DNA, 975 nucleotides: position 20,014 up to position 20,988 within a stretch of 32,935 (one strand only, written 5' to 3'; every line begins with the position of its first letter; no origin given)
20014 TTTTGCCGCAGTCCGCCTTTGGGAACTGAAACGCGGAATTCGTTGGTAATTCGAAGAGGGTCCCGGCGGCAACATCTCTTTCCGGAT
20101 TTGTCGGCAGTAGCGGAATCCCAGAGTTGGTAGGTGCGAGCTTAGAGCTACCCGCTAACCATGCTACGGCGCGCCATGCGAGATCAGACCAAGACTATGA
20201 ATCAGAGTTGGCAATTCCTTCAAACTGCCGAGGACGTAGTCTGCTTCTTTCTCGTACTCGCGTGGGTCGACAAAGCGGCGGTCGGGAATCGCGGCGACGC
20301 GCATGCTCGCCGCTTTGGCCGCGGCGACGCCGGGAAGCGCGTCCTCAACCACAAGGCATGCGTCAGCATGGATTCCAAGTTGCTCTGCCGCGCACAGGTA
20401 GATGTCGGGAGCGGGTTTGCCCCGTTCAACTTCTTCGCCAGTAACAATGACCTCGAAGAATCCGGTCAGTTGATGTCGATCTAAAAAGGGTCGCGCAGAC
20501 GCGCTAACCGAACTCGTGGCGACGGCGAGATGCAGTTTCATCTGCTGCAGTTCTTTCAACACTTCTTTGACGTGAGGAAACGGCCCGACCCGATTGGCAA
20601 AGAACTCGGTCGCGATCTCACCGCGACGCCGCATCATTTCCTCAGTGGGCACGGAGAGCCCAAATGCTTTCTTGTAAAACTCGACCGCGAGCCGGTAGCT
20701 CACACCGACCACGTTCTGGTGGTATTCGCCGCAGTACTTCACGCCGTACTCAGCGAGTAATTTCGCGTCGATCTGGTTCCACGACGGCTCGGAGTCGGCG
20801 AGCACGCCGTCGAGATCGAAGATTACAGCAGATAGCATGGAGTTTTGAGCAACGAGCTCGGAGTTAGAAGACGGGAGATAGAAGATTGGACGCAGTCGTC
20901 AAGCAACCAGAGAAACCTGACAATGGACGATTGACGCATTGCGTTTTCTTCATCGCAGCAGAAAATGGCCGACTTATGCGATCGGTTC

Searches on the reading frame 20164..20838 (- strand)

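Call 46: search_protein_families(library=pfam, proteins=[window:20164-20838:-], max_evalue=0.001)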
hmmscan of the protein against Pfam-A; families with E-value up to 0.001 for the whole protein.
window:20164-20838:- (224 aa): 4 families
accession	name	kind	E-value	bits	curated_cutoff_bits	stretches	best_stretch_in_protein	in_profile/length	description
PF13419.12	HAD_2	-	1.1e-37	130.3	23.8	1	5-184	1-178/178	Haloacid dehalogenase-like hydrolase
PF00702.32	Hydrolase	-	8.1e-27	95.3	26.4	1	3-177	2-190/191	haloacid dehalogenase-like hydrolase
PF12710.13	HAD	-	7.4e-05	23.7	27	1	5-140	1-137/189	haloacid dehalogenase-like hydrolase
PF13242.12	Hydrolase_like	-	8.1e-05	22.9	22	1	139-209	2-75/75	HAD-hyrolase-like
